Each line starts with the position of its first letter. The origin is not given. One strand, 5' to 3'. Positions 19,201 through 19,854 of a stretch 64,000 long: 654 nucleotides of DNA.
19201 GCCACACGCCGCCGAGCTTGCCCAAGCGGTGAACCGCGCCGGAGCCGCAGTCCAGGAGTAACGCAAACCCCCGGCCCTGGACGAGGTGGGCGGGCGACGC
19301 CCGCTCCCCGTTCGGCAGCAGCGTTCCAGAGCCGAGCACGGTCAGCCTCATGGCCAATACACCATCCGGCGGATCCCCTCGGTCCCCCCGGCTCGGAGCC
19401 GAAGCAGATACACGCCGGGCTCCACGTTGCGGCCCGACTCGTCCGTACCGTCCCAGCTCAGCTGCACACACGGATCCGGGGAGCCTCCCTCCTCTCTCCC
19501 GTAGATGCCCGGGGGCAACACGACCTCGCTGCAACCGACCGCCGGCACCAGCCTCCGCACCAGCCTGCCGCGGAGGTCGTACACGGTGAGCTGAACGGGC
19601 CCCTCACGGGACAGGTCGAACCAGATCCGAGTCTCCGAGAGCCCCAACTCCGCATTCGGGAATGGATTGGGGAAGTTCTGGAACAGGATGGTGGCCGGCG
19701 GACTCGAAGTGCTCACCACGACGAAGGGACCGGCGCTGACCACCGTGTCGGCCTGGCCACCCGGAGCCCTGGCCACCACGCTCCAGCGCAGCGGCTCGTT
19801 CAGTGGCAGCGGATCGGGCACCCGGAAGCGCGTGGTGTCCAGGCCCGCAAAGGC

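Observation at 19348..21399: Catalytically dead subtilisin-like T9SS cargo protein, coupled to smc and an MBL-fold hydrolase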

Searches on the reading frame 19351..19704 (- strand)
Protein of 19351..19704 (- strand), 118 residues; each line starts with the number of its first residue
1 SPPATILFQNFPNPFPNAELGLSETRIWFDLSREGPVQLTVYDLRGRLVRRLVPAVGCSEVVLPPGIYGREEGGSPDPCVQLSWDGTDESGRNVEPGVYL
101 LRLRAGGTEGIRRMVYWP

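Call 43: search_solved_structures(query=window:19351-19704:-, max_evalue=10, show_alignments=2)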
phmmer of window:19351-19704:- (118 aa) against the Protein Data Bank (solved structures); distinct sequences matched with E-value up to 10: 3.
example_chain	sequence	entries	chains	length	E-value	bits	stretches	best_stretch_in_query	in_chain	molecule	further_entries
5m89_A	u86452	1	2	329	0.15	15.3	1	9-107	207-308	Spliceosome WD40 Sc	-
9l5r_q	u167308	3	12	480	0.28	14.4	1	9-107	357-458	Pre-mRNA-processing factor 19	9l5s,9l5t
3osv_A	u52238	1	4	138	0.44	13.8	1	79-104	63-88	Flagellar basal-body rod modification protein FlgD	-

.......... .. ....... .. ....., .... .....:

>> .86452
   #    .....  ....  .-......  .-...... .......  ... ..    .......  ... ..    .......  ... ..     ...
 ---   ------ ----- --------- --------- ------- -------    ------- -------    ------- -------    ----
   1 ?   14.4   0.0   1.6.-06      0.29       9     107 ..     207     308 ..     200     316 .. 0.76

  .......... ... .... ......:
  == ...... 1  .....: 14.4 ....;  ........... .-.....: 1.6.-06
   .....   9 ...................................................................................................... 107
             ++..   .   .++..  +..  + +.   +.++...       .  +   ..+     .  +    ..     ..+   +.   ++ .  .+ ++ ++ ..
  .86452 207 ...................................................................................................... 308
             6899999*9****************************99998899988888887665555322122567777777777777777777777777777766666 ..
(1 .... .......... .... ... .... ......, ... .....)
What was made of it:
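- Tried and rejected: A sequence search of the CTD alone against the PDB gave only chance-level hits, with E at least 0.15 (call 43).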

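Call 51: predict_structure(alignment_id=A3)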
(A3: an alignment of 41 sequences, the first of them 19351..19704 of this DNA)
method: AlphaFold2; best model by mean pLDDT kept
length: 118 residues; sequences in the alignment: 41
mean_pLDDT: 84.3   pTM: 0.80
mean pLDDT of the five models: 84.3, 83.1, 82.8, 82.2, 82.2
residues with pLDDT >= 90: 66; 70-90: 27; 50-70: 22; < 50: 3
segments of 3 or more residues with pLDDT < 50: 11-13
pLDDT, mean of each block of 10 residues (from residue 1): 64 53 79 94 96 96 91 81 91 92 91 84
secondary structure, 60 per line:
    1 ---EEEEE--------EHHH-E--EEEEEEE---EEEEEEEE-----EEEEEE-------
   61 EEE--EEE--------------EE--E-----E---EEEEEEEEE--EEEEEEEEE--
elements in order: E4-8 E25-31 E35-42 E48-53 E61-63 E66-68 E97-105 E108-116
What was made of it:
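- On T9SS type-A C-terminal sorting domain: The CTD model has pLDDT 84.3 and 8 strands (call 51).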

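Call 53: fold_search(model_id=the predicted structure, library=pdb)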
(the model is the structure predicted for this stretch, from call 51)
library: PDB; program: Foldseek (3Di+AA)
matches with E <= 10: 1559; with E <= 0.001: 1
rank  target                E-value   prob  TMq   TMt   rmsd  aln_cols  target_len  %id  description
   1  1xf1_A                4.6e-04  1.00  0.51  0.08   6.3       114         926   18  Structure of C5a peptidase- a key virulence factor from Streptococcus (released 2005-11-22)
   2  6za2_A                1.1e-03  1.00  0.52  0.07   3.9       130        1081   18  Crystal structure of dimeric latent PorU from Porphyromonas gingivalis (released 2021-09-29)
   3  4g5a_A                1.6e-03  1.00  0.44  0.50   4.1       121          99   10  Crystal structure of a putative member of duf 3244 protein family (BT_1867) from Bacteroides thetaiotaomicron VPI-5482 (released 2012-09-19)
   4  9nfe_A                2.3e-03  1.00  0.44  0.09   5.4       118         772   12  Active conformation of a redox-regulated glycoside hydrolase (CapGH2b) from the GH2 family (released 2025-11-12)
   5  9npe_C                2.4e-03  1.00  0.42  0.09   5.2       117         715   13  Crystal structure of the inactive conformation of a glycoside hydrolase (CapGH2b) from the GH2 family in the space gro (released 2025-11-12)
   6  9npe_F                2.5e-03  1.00  0.44  0.09   5.2       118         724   14  Crystal structure of the inactive conformation of a glycoside hydrolase (CapGH2b) from the GH2 family in the space gro (released 2025-11-12)
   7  9np9                  3.1e-03  1.00  0.44  0.09   5.2       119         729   13  Crystal structure of the inactive conformation of a glycoside hydrolase (CapGH2b - E553Q Mutant) from the GH2 family in  (released 2025-11-12)
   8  9npf_E                4.1e-03  1.00  0.44  0.09   5.2       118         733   13  Crystal structure of the inactive conformation of a glycoside hydrolase (CapGH2b) from the GH2 family in the space gro (released 2025-11-12)
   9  9npa                  4.9e-03  1.00  0.44  0.10   5.2       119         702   13  Crystal structure of the inactive conformation of a glycoside hydrolase (CapGH2b) from the GH2 family in the space group (released 2025-11-12)
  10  9npe_B                4.9e-03  1.00  0.43  0.09   5.2       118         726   13  Crystal structure of the inactive conformation of a glycoside hydrolase (CapGH2b) from the GH2 family in the space gro (released 2025-11-12)
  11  9npe_E                4.9e-03  1.00  0.43  0.09   5.7       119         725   12  Crystal structure of the inactive conformation of a glycoside hydrolase (CapGH2b) from the GH2 family in the space gro (released 2025-11-12)
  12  9npb                  5.4e-03  1.00  0.44  0.09   5.1       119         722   13  Crystal structure of the inactive conformation of a glycoside hydrolase (CapGH2b) from the GH2 family in the space group (released 2025-11-12)
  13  9npf_D                5.4e-03  1.00  0.44  0.09   5.2       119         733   13  Crystal structure of the inactive conformation of a glycoside hydrolase (CapGH2b) from the GH2 family in the space gro (released 2025-11-12)
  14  9npf_A                5.4e-03  1.00  0.43  0.09   5.2       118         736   13  Crystal structure of the inactive conformation of a glycoside hydrolase (CapGH2b) from the GH2 family in the space gro (released 2025-11-12)
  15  7bhq_D                5.7e-03  1.00  0.44  0.27   5.5       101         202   23  In situ assembled Salmonella FlgD hook cap complex (released 2021-05-05)
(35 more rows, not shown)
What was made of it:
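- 19351..19704 (-): C-terminal beta-sandwich domain, aa 566-683, homologous to type-A T9SS sorting domains. It has the motifs QNFPNPF, YDLRGR and GVYLLRL, plus an insertion bounded by two conserved Cys residues. Fold hits to PorU, PorZ and T9SS substrate CTDs are weak (call 53).
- They are mixed with generic Ig-like hits (call 53).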
